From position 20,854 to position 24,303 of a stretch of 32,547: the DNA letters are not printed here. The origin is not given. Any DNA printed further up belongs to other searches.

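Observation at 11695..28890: Compact DPA/Emb arabinan cluster with non-canonical partners: candidate undescribed envelope glycoconjugate pathway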

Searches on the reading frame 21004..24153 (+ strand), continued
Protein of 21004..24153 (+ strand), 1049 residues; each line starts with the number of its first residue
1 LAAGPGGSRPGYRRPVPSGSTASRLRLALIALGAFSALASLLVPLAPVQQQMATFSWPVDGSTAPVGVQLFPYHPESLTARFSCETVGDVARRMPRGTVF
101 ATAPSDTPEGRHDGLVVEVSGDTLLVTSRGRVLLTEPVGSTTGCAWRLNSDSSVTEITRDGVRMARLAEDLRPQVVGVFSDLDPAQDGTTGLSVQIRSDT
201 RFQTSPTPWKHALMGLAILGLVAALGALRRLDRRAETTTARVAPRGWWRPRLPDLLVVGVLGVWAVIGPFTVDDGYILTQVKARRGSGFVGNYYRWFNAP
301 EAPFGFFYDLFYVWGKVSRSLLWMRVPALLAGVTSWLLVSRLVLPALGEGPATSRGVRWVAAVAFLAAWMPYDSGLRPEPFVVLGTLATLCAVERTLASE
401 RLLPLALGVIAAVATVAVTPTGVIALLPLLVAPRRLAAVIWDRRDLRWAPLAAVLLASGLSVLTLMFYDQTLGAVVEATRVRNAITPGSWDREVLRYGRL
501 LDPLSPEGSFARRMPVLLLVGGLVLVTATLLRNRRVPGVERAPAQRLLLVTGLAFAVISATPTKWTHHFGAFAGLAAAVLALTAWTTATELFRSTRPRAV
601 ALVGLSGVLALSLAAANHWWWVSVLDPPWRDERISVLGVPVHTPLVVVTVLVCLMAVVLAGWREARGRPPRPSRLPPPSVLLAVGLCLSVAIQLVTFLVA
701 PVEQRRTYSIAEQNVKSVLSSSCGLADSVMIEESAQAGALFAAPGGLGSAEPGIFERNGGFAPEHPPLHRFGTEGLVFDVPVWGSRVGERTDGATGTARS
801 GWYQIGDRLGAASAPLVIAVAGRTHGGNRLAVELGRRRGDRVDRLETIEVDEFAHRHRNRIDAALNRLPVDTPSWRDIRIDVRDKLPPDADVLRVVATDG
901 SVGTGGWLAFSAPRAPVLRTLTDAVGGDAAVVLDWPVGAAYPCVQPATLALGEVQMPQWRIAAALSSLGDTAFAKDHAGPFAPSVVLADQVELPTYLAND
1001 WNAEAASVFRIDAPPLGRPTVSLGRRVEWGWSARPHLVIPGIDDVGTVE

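Call 17: find_homologous_proteins(query=window:21004-24153:+, max_evalue=1e-20)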
Query window:21004-24153:+ (1049 aa): 511 proteins with E <= 1e-20 among 8000 candidates; the best 120 are listed.
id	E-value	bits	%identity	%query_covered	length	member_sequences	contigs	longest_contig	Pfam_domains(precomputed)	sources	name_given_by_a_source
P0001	0.0e+0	2291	100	99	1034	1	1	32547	PF04602.19,PF17689.9,PF14896.13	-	-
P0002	0.0e+0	2005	88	99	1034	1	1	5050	PF04602.19,PF17689.9,PF14896.13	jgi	jgi:arabinosyltransferase C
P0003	0.0e+0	1919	84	99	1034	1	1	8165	PF04602.19,PF17689.9,PF14896.13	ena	-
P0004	0.0e+0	1893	83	98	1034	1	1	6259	PF04602.19,PF17689.9,PF14896.13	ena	-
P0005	0.0e+0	1859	83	96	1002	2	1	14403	PF04602.19,PF17689.9,PF14896.13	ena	-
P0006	0.0e+0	1468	65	98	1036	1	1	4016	PF04602.19,PF17689.9,PF14896.13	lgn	-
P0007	0.0e+0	1459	66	98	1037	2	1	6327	PF04602.19,PF17689.9,PF14896.13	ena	-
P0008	0.0e+0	1452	66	98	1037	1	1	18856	PF04602.19,PF17689.9,PF14896.13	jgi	-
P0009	0.0e+0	1268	67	83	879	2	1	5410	PF04602.19,PF14896.13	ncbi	-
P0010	0.0e+0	1048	52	97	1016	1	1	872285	PF04602.19,PF17689.9,PF14896.13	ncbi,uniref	ncbi:arabinosyltransferase domain-containing protein [Allokutzneria oryzae]|uniref:Arabinosyltransfe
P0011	1.6e-298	1012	51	98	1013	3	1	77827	PF04602.19,PF17689.9,PF14896.13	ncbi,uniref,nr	ncbi:arabinosyltransferase domain-containing protein [Allokutzneria sp. NRRL B-24872]|uniref:arabino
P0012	3.5e-196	673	40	98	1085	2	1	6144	PF04602.19,PF17689.9,PF14896.13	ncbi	ncbi:MAG: arabinosyltransferase domain-containing protein [Pseudonocardiaceae bacterium]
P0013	4.8e-192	659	40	94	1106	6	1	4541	PF04602.19,PF17689.9,PF14896.13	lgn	-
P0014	2.9e-189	650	38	98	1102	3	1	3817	PF04602.19,PF17689.9,PF14896.13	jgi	jgi:arabinosyltransferase C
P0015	1.3e-188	648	38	94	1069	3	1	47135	PF04602.19,PF17689.9,PF14896.13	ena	-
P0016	3.4e-188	646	38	97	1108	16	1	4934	PF04602.19,PF17689.9,PF14896.13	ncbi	-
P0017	8.6e-188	645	38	97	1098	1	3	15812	PF04602.19,PF17689.9,PF14896.13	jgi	jgi:arabinosyltransferase C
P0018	1.0e-186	641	39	95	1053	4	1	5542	PF04602.19,PF17689.9,PF14896.13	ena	-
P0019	8.0e-186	638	37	94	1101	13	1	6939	PF04602.19,PF17689.9,PF14896.13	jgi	jgi:arabinosyltransferase C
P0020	1.2e-184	635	39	94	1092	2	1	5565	PF04602.19,PF17689.9,PF14896.13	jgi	jgi:arabinosyltransferase C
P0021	1.5e-184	634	38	94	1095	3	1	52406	PF04602.19,PF17689.9,PF14896.13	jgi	-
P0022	1.6e-184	634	39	95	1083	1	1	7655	PF04602.19,PF17689.9,PF14896.13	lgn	-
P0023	7.5e-184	632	38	94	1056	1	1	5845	PF04602.19,PF17689.9,PF14896.13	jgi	jgi:arabinosyltransferase C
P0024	2.9e-183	630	37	97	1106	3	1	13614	PF04602.19,PF17689.9,PF14896.13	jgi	jgi:arabinosyltransferase C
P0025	2.9e-183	630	38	94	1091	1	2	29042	PF04602.19,PF17689.9,PF14896.13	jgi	jgi:arabinosyltransferase C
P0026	6.6e-183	629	37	96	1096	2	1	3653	PF04602.19,PF17689.9,PF14896.13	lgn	-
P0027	6.7e-183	629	38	94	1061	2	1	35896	PF04602.19,PF17689.9,PF14896.13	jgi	jgi:arabinosyltransferase C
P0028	7.0e-183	629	39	96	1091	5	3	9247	PF04602.19,PF17689.9,PF14896.13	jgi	jgi:arabinosyltransferase C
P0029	1.5e-182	628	38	94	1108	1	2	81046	PF04602.19,PF17689.9,PF14896.13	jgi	jgi:arabinosyltransferase C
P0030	2.5e-182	627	38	94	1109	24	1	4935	PF04602.19,PF17689.9,PF14896.13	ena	-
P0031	3.5e-182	626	38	98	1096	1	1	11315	PF04602.19,PF17689.9,PF14896.13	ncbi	ncbi:MAG: arabinosyltransferase domain-containing protein [Pseudonocardiaceae bacterium]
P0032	4.4e-182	626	38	94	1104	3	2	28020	PF04602.19,PF17689.9,PF14896.13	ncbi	ncbi:MAG: arabinosyltransferase domain-containing protein [Pseudonocardiaceae bacterium]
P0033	7.5e-182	625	38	94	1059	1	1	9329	PF04602.19,PF17689.9,PF14896.13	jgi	jgi:arabinosyltransferase C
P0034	7.7e-182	625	40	93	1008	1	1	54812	PF04602.19,PF17689.9,PF14896.13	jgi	jgi:Mycobacterial cell wall arabinan synthesis protein/EmbC C-terminal domain/Arabinosyltransferase 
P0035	9.7e-182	625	38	95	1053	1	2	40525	PF04602.19,PF17689.9,PF14896.13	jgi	jgi:arabinosyltransferase C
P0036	1.3e-181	624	38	98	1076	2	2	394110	PF04602.19,PF17689.9,PF14896.13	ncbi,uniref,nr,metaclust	ncbi:arabinosyltransferase domain-containing protein [Pseudonocardia asaccharolytica]|uniref:arabino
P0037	1.3e-181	624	37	94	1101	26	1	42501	PF04602.19,PF17689.9,PF14896.13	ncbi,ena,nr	ncbi:MAG TPA: arabinosyltransferase domain-containing protein [Pseudonocardiaceae bacterium]|nr:arab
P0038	1.5e-181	624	37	96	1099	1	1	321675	PF04602.19,PF17689.9,PF14896.13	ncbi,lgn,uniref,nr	ncbi:arabinosyltransferase domain-containing protein [Gandjariella thermophila]|uniref:Arabinosyltra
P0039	1.8e-181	624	37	98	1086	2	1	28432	PF04602.19,PF17689.9,PF14896.13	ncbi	-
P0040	1.8e-181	624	38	95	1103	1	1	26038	PF04602.19,PF17689.9,PF14896.13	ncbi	-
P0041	2.1e-181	624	39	94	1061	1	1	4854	PF04602.19,PF17689.9,PF14896.13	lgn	-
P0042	3.6e-181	623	38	94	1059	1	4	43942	PF04602.19,PF17689.9,PF14896.13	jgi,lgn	jgi:arabinosyltransferase C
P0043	5.0e-181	623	39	95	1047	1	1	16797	PF04602.19,PF17689.9,PF14896.13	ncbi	-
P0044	1.0e-180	622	37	96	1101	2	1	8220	PF04602.19,PF17689.9,PF14896.13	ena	-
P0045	1.8e-180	621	41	96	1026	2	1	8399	PF04602.19,PF17689.9,PF14896.13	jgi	jgi:arabinosyltransferase A/arabinosyltransferase B/arabinosyltransferase C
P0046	4.4e-180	619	38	91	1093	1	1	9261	PF04602.19,PF17689.9,PF14896.13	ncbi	ncbi:MAG: arabinosyltransferase domain-containing protein [Pseudonocardiaceae bacterium]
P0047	7.0e-180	619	39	92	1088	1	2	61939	PF04602.19,PF17689.9,PF14896.13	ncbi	ncbi:MAG: arabinosyltransferase domain-containing protein [Pseudonocardiaceae bacterium]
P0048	9.6e-180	618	37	94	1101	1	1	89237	PF04602.19,PF17689.9,PF14896.13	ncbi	ncbi:MAG: arabinosyltransferase domain-containing protein [Pseudonocardiaceae bacterium]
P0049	1.5e-179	618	38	94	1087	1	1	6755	PF04602.19,PF17689.9,PF14896.13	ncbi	ncbi:MAG: arabinosyltransferase domain-containing protein [Pseudonocardiaceae bacterium]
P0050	2.5e-179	617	39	95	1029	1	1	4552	PF04602.19,PF17689.9,PF14896.13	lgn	-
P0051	5.9e-179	616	40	97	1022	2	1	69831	PF04602.19,PF17689.9,PF14896.13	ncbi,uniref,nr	ncbi:arabinosyltransferase domain-containing protein [Pseudonocardia sp.]|uniref:arabinosyltransfera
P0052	1.7e-178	614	36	94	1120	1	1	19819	PF04602.19,PF17689.9,PF14896.13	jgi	jgi:arabinosyltransferase C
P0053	2.5e-178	614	38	97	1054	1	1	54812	PF04602.19,PF17689.9,PF14896.13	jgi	jgi:arabinosyltransferase C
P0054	2.9e-178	613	41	68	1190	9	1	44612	PF04602.19,PF17689.9,PF14896.13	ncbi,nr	ncbi:MAG: hypothetical protein K0S40_272 [Actinomycetospora sp.]|nr:hypothetical protein [Actinomyce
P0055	3.2e-178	613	40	94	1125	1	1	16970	PF04602.19,PF17689.9,PF14896.13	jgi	jgi:arabinosyltransferase C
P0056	7.7e-178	612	38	96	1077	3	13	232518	PF04602.19,PF17689.9,PF14896.13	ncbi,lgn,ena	ncbi:MAG TPA: arabinosyltransferase domain-containing protein [Pseudonocardiaceae bacterium]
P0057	1.1e-177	611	37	94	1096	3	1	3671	PF04602.19,PF17689.9,PF14896.13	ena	-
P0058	1.5e-177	611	37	94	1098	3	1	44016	PF04602.19,PF17689.9,PF14896.13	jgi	jgi:arabinosyltransferase C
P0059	2.1e-177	611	38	94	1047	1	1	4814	PF04602.19,PF17689.9,PF14896.13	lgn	-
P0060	6.0e-177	609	37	98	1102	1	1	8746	PF04602.19,PF17689.9,PF14896.13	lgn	-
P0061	1.6e-176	608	39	97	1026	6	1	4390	PF04602.19,PF17689.9,PF14896.13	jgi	-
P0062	2.4e-176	607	39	95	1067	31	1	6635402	PF04602.19,PF17689.9,PF14896.13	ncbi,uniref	ncbi:arabinosyltransferase domain-containing protein [Pseudonocardia sp. T1-2H]|uniref:arabinosyltra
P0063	4.9e-176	606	37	98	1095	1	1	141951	PF04602.19,PF17689.9,PF14896.13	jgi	jgi:arabinosyltransferase C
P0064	5.7e-176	606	38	97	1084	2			PF04602.19,PF17689.9,PF14896.13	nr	nr:arabinosyltransferase domain-containing protein [Pseudonocardia acidicola]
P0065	6.5e-176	606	39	94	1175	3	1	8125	PF04602.19,PF17689.9,PF14896.13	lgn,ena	-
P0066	1.5e-175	604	38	96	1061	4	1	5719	PF04602.19,PF17689.9,PF14896.13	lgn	-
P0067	3.7e-175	603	41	69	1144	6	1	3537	PF04602.19,PF17689.9,PF14896.13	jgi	jgi:arabinosyltransferase C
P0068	2.1e-174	601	38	96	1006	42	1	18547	PF04602.19,PF17689.9,PF14896.13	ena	-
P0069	3.4e-174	600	38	92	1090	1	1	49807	PF04602.19,PF17689.9,PF14896.13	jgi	jgi:arabinosyltransferase C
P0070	4.9e-174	599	40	97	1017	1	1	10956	PF04602.19,PF17689.9,PF14896.13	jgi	jgi:arabinosyltransferase C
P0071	1.1e-173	598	38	96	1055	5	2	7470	PF04602.19,PF17689.9,PF14896.13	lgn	-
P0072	1.1e-173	598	40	68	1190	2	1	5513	PF04602.19,PF17689.9,PF14896.13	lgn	-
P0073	6.3e-173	596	36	95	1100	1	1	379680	PF04602.19,PF17689.9,PF14896.13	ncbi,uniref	ncbi:arabinosyltransferase domain-containing protein [Saccharopolyspora griseoalba]|uniref:Arabinosy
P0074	2.2e-171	591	37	93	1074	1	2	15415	PF04602.19,PF17689.9,PF14896.13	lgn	-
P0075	2.3e-171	591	38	97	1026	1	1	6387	PF04602.19,PF17689.9,PF14896.13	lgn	-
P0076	3.8e-171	590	37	96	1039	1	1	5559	PF04602.19,PF17689.9,PF14896.13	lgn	-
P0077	4.8e-171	589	40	68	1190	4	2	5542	PF04602.19,PF17689.9,PF14896.13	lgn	-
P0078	5.0e-171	589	37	97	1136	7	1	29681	PF04602.19,PF17689.9,PF14896.13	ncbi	-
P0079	5.6e-170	586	38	99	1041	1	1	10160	PF04602.19,PF17689.9,PF14896.13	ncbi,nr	ncbi:MAG: arabinosyltransferase domain-containing protein [Actinomycetota bacterium]|nr:arabinosyltr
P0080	6.9e-170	586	36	97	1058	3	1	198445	PF04602.19,PF17689.9,PF14896.13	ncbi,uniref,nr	ncbi:arabinosyltransferase domain-containing protein [Amycolatopsis palatopharyngis]|uniref:arabinos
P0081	8.1e-170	585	36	94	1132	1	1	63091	PF04602.19,PF17689.9,PF14896.13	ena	-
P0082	2.0e-169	584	39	69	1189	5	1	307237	PF04602.19,PF17689.9,PF14896.13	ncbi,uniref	ncbi:arabinosyltransferase domain-containing protein [Actinomycetospora flava]|uniref:Arabinosyltran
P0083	2.5e-169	584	38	96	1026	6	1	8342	PF04602.19,PF17689.9,PF14896.13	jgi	-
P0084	7.2e-169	582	37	96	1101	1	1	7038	PF04602.19,PF17689.9,PF14896.13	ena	-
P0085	1.1e-168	582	40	68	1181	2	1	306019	PF04602.19,PF17689.9,PF14896.13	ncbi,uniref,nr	ncbi:hypothetical protein Acsp06_27910 [Actinomycetospora sp. NBRC 106375]|uniref:arabinosyltransfer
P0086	1.3e-168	581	38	97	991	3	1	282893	PF04602.19,PF17689.9,PF14896.13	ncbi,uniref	ncbi:arabinosyltransferase domain-containing protein [Amycolatopsis minnesotensis]|uniref:arabinosyl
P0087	5.9e-168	579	37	97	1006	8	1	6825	PF04602.19,PF17689.9,PF14896.13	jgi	jgi:arabinosyltransferase A/arabinosyltransferase B/arabinosyltransferase C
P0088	6.2e-168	579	40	68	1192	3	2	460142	PF04602.19,PF17689.9,PF14896.13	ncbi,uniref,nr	ncbi:arabinosyltransferase domain-containing protein [Actinomycetospora straminea]|uniref:Arabinosyl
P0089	1.5e-167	578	36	94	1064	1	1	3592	PF04602.19,PF17689.9,PF14896.13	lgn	-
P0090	1.9e-167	578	40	71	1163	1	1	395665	PF04602.19,PF17689.9,PF14896.13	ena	-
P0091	2.0e-167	578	37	95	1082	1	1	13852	PF04602.19,PF17689.9,PF14896.13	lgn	-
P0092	2.1e-167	577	37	92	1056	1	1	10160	PF04602.19,PF17689.9,PF14896.13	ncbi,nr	ncbi:MAG: arabinosyltransferase domain-containing protein [Actinomycetota bacterium]|nr:arabinosyltr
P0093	2.9e-167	577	37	95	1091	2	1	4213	PF04602.19,PF17689.9,PF14896.13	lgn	-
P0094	3.5e-167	577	39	94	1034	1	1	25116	PF04602.19,PF17689.9,PF14896.13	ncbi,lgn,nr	ncbi:MAG: arabinosyltransferase domain-containing protein [Pseudonocardia sp.]|nr:arabinosyltransfer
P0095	3.8e-167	577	40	70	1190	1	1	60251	PF04602.19,PF17689.9,PF14896.13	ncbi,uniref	ncbi:hypothetical protein GCM10023200_42580 [Actinomycetospora chlora]|uniref:Arabinosyltransferase 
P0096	3.8e-167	577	38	91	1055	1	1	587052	PF04602.19,PF17689.9,PF14896.13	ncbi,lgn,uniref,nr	ncbi:arabinosyltransferase C [Prauserella shujinwangii]|uniref:Arabinosyltransferase C n=1 Tax=Praus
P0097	4.9e-167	576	37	94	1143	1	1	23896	PF04602.19,PF17689.9,PF14896.13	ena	-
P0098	5.9e-167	576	37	98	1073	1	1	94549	PF04602.19,PF17689.9,PF14896.13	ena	-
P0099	6.4e-167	576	37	96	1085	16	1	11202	PF04602.19,PF17689.9,PF14896.13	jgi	jgi:arabinosyltransferase C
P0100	1.9e-166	574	38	94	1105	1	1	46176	PF04602.19,PF17689.9,PF14896.13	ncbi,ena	-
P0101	2.1e-166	574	37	98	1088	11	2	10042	PF04602.19,PF17689.9,PF14896.13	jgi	-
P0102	2.8e-166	574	36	92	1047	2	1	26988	PF04602.19,PF17689.9,PF14896.13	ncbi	ncbi:arabinosyltransferase domain-containing protein [Saccharopolyspora sp. NPDC002376]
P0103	7.1e-166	572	38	97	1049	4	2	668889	PF04602.19,PF17689.9,PF14896.13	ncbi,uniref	ncbi:arabinosyltransferase domain-containing protein [Pseudonocardia aurantiaca]|uniref:Arabinosyltr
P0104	3.3e-165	570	36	96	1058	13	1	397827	PF04602.19,PF17689.9,PF14896.13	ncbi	ncbi:arabinosyltransferase domain-containing protein [Saccharopolyspora sp. NPDC003762]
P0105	6.0e-165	569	36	94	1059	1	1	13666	PF04602.19,PF17689.9,PF14896.13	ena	-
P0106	3.3e-164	567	37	94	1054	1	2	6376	PF04602.19,PF17689.9,PF14896.13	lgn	-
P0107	8.7e-164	565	38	94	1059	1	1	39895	PF04602.19,PF17689.9,PF14896.13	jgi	jgi:arabinosyltransferase C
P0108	1.1e-163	565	38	95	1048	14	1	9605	PF04602.19,PF17689.9,PF14896.13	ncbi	-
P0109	3.1e-163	564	36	96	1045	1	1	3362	PF04602.19,PF17689.9,PF14896.13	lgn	-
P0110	5.2e-163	563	37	95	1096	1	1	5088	PF04602.19,PF17689.9,PF14896.13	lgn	-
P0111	5.3e-163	563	37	94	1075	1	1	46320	PF04602.19,PF17689.9,PF14896.13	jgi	jgi:arabinosyltransferase C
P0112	8.3e-163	562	36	97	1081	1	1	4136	PF04602.19,PF17689.9,PF14896.13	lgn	-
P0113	3.9e-162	560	36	96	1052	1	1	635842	PF04602.19,PF17689.9,PF14896.13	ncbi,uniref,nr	ncbi:arabinosyltransferase domain-containing protein [Qaidamihabitans albus]|uniref:arabinosyltransf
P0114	4.8e-162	560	37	93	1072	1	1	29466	PF04602.19,PF17689.9,PF14896.13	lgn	-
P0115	4.6e-161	556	38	97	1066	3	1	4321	PF04602.19,PF17689.9,PF14896.13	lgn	-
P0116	3.4e-160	554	37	94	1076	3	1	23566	PF04602.19,PF17689.9,PF14896.13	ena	-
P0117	5.1e-160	553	36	94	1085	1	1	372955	PF04602.19,PF17689.9,PF14896.13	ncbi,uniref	ncbi:arabinosyltransferase domain-containing protein [Pseudonocardia nantongensis]|uniref:arabinosyl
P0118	2.7e-159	551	36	94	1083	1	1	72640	PF04602.19,PF17689.9,PF14896.13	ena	-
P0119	9.7e-159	549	37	96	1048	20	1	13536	PF04602.19,PF17689.9,PF14896.13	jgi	-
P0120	1.8e-158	548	39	94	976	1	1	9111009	PF04602.19,PF17689.9,PF14896.13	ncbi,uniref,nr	ncbi:arabinosyltransferase domain-containing protein [Amycolatopsis nigrescens]|uniref:arabinosyltra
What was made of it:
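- The window is the whole contig, so the rest of the genome is unseen (call 17).
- Tried and rejected: The Emb search showed that the window is the whole 32,547-bp contig (call 17), so flanking AG genes cannot be checked.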

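Call 18: find_encoding_contigs(protein=P0005, flank=10000, max_places=3)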
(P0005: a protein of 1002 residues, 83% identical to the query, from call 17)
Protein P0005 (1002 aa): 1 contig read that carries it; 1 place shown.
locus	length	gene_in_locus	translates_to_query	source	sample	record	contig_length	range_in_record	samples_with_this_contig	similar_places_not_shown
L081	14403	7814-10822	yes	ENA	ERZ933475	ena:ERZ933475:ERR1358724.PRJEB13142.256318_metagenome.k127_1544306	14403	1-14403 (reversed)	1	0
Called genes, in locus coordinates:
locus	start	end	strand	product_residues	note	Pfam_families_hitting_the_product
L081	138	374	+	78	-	PF09957:VapB_antitoxin (weak)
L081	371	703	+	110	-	PF02452:PemK_toxin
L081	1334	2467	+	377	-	PF02720:DUF222, PF01844:HNH (weak)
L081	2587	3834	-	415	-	PF00291:PALP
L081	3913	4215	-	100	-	PF07045:DUF1330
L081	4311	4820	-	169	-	-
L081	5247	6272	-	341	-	-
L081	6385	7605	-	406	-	-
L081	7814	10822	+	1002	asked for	PF17689:Arabino_trans_N, PF04602:Arabinose_trans, PF14896:Arabino_trans_C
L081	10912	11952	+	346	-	PF01073:3Beta_HSD, PF01370:Epimerase, PF05368:NmrA (faint), PF07993:NAD_binding_4 (faint), PF13460:NAD_binding_10, PF16363:GDP_Man_Dehyd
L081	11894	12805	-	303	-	-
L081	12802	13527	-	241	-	PF00535:Glycos_transf_2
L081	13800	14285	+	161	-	PF04879:Molybdop_Fe4S4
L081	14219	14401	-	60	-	?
